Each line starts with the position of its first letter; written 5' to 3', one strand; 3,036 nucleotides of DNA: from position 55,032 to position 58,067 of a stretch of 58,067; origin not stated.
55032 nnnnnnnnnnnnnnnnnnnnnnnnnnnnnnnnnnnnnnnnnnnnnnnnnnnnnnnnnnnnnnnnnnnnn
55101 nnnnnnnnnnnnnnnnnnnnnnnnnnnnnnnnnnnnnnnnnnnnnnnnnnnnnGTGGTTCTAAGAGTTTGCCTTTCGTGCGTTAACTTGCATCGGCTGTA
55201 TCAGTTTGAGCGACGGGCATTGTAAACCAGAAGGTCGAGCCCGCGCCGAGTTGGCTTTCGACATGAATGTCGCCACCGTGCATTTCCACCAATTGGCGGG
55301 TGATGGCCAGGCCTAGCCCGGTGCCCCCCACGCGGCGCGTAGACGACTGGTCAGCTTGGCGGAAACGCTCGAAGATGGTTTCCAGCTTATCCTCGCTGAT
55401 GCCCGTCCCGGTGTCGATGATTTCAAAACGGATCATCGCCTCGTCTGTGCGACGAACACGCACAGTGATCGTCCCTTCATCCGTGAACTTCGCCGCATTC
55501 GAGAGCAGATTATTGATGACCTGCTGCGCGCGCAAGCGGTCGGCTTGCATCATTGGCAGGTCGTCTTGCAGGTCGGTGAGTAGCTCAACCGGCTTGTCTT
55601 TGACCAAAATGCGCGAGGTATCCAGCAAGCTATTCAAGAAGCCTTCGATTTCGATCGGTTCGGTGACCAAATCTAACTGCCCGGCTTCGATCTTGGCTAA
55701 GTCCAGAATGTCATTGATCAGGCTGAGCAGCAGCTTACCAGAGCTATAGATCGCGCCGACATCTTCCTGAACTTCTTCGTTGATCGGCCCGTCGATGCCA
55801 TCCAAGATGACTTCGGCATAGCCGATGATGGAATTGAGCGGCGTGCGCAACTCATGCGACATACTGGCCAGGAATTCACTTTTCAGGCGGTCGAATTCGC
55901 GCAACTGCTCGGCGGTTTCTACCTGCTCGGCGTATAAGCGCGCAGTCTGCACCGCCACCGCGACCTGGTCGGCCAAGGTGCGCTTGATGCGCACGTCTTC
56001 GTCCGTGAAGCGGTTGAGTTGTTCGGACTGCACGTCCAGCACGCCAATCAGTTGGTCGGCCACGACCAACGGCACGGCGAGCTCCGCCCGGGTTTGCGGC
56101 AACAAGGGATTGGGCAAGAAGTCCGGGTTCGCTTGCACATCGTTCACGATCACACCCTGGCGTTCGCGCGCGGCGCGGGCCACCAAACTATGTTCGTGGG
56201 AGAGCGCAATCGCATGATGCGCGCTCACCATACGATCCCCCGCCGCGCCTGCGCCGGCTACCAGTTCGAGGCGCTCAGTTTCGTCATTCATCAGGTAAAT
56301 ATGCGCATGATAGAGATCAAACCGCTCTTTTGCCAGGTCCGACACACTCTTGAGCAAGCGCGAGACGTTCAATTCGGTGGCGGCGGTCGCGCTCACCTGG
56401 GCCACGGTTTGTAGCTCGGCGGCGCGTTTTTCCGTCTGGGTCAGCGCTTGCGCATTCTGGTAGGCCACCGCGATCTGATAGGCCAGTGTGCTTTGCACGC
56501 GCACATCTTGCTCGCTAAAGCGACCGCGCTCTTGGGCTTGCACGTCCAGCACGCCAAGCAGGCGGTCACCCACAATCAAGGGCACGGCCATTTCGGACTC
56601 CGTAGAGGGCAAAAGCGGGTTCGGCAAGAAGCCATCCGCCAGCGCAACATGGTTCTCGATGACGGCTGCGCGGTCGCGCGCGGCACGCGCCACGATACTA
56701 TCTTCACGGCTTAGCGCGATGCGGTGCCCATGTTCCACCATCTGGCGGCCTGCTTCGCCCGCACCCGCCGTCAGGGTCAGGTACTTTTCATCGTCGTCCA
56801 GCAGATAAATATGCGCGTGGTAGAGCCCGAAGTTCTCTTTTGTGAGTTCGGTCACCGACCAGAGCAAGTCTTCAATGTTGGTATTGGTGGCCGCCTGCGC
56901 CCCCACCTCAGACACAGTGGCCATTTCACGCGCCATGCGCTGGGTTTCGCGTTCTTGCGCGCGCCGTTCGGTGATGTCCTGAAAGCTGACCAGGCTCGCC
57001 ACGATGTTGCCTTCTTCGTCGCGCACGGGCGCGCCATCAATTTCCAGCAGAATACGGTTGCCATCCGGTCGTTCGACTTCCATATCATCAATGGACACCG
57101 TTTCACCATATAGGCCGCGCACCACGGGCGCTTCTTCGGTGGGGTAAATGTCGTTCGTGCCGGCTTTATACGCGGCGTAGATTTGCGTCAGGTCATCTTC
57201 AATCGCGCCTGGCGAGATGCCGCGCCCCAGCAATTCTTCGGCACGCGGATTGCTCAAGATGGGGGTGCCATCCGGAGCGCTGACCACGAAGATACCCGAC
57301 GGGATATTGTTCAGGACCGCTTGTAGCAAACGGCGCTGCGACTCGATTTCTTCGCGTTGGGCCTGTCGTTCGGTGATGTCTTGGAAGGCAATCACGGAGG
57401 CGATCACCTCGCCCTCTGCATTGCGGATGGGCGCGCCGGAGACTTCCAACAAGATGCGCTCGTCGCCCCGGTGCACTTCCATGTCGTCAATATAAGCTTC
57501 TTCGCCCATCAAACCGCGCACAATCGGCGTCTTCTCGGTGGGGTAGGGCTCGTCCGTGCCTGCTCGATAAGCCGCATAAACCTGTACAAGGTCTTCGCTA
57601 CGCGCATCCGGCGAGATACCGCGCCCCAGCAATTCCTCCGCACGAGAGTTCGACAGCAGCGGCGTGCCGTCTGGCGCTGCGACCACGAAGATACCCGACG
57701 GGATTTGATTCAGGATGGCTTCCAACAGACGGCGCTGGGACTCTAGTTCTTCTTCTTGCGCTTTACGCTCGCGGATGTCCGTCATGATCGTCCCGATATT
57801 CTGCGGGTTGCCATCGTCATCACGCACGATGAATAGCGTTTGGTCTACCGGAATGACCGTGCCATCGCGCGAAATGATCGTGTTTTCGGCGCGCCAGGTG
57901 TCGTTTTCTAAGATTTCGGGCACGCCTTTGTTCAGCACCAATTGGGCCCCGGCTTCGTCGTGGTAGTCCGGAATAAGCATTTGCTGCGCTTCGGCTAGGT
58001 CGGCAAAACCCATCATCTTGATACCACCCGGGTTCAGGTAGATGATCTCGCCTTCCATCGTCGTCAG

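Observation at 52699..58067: Candidate new signalling system: PAS/GAF kinase, PLP enzyme-REC-REC fusion and DivK-like receiver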

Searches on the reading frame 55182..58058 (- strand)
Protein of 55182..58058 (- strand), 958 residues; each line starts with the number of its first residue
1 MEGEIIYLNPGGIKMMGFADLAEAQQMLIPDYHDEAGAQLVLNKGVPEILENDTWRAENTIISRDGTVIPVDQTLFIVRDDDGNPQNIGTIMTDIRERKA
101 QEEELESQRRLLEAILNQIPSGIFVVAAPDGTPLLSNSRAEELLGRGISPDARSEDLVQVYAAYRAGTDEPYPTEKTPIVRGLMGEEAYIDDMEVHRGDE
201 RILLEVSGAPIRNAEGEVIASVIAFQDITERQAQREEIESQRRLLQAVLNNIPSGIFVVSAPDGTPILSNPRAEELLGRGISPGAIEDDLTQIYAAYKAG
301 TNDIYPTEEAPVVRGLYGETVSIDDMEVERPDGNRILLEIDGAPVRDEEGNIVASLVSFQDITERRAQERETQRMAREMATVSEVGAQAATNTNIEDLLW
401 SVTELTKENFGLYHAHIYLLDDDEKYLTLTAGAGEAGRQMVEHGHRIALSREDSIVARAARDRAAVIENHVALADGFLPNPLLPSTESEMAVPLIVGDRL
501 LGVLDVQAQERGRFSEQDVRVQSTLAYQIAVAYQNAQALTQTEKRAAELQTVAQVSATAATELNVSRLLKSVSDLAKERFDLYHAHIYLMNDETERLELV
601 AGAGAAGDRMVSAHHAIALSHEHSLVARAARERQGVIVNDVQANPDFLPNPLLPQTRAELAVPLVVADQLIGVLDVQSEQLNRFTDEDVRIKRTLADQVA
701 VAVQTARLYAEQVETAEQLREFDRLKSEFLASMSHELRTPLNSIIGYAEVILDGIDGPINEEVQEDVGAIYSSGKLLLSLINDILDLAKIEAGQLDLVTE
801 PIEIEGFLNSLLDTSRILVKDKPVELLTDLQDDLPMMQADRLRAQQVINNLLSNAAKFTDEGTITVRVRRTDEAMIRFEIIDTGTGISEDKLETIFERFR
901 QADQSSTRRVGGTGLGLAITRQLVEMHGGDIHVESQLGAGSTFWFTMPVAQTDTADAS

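Call 3: search_protein_families(library=pfam, proteins=[window:55182-58058:-], max_evalue=0.01)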
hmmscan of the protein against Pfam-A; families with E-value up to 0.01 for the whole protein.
window:55182-58058:- (958 aa): 13 families
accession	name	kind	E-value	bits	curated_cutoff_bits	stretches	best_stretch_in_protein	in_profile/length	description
PF13185.12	GAF_2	-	1.7e-39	135.6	28.6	2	563-704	2-136/136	GAF domain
PF02518.31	HATPase_c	-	1.2e-32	113.1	26.4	1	840-950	2-110/111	Histidine kinase-, DNA gyrase B-, and HSP90-like ATPase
PF01590.32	GAF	-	8.2e-28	98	22.4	2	567-703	4-133/133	GAF domain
PF13426.13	PAS_9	-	5.1e-24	85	27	3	253-364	1-103/103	PAS domain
PF13492.12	GAF_3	-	3.7e-22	79.5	27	2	568-704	5-128/129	GAF domain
PF00512.31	HisKA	-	2e-21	76.3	26.9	1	726-793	2-66/66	His Kinase A (phospho-acceptor) domain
PF08448.16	PAS_4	-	2.2e-21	76.6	23.1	2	116-232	1-109/110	PAS fold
PF00989.32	PAS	-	4e-18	65.9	22.6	1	111-228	2-113/113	PAS fold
PF13188.13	PAS_8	-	7.8e-12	45.1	21.8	1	244-293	2-50/65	PAS domain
PF12860.13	PAS_7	-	1.9e-05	25.2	27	0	249-369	1-114/115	PAS fold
PF08447.18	PAS_3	-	8.2e-05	23.2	25.6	0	46-88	42-85/89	PAS fold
PF05746.21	DALR_1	-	0.0011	19.4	22.3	0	546-601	38-96/117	DALR anticodon binding domain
PF13589.12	HATPase_c_3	-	0.004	17.6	25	1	846-918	5-80/137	Histidine kinase-, DNA gyrase B-, and HSP90-like ATPase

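Call 5: search_protein_families(library=ncbifam, proteins=[window:55182-58058:-], max_evalue=0.001)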
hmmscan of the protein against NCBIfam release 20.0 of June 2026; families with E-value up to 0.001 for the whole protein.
window:55182-58058:- (958 aa): 90 families (the best 25 are shown)
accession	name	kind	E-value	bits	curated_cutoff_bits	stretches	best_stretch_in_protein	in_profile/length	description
NF046044.1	PnpS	equivalog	2.8e-74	250.5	400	2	718-948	162-390/390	two-component system histidine kinase PnpS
TIGR02956.1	TMAO_torS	equivalog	5.2e-72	243.3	676.5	1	720-956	458-689/967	TMAO reductase system sensor histidine kinase/response regulator TorS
NF008318.0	PRK11107.1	equivalog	2e-67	228.1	890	1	720-953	287-522/920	two-component sensor histidine kinase BarA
NF038297.2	hybrid_HK_HrmK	equivalog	1.9e-66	225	725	1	711-955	219-463/607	hybrid histidine kinase/response regulator HrmK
NF008302.0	PRK11091.1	equivalog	1.1e-65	222.3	838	1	710-953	267-509/779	aerobic respiration two-component sensor histidine kinase ArcB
NF047874.1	MASE3_PAS_HK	subfamily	2.1e-63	215.1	560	1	715-955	387-631/655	MASE3 domain-containing sensor histidine kinase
NF033092.0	HK_WalK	equivalog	1.6e-62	211.9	725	1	721-949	367-594/594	cell wall metabolism sensor histidine kinase WalK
NF041947.1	LuxQ_Vibrio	equivalog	6.3e-61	206.3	1200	1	718-955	464-702/843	quorum-sensing autoinducer 2 sensor kinase/phosphatase LuxQ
NF008543.0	PRK11466.1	equivalog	1.4e-55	188.6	982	1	690-955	407-668/914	TMAO reductase system sensor histidine kinase/response regulator TorS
NF008099.0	PRK10841.1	equivalog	7.9e-55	186.1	920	1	683-953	432-694/949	two-component system sensor histidine kinase RcsC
TIGR02966.1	phoR_proteo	equivalog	6e-54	183.3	334.2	1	699-946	83-332/333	phosphate regulon sensor histidine kinase PhoR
NF011874.0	PRK15347.1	equivalog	6.4e-53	180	852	1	713-952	388-617/921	two component system sensor kinase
NF008468.0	PRK11360.1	equivalog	7.7e-53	179.8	646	3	702-953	370-612/616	two-component system sensor histidine kinase AtoS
NF045901.1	HisKinLetSLeg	equivalog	1.6e-51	175.3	1650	1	719-950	286-519/906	two-component system sensor histidine kinase LetS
NF050805.1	CellDivHKDivJCaul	equivalog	2.1e-43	148.4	1000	1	722-950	294-521/531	cell cycle sensor histidine kinase DivJ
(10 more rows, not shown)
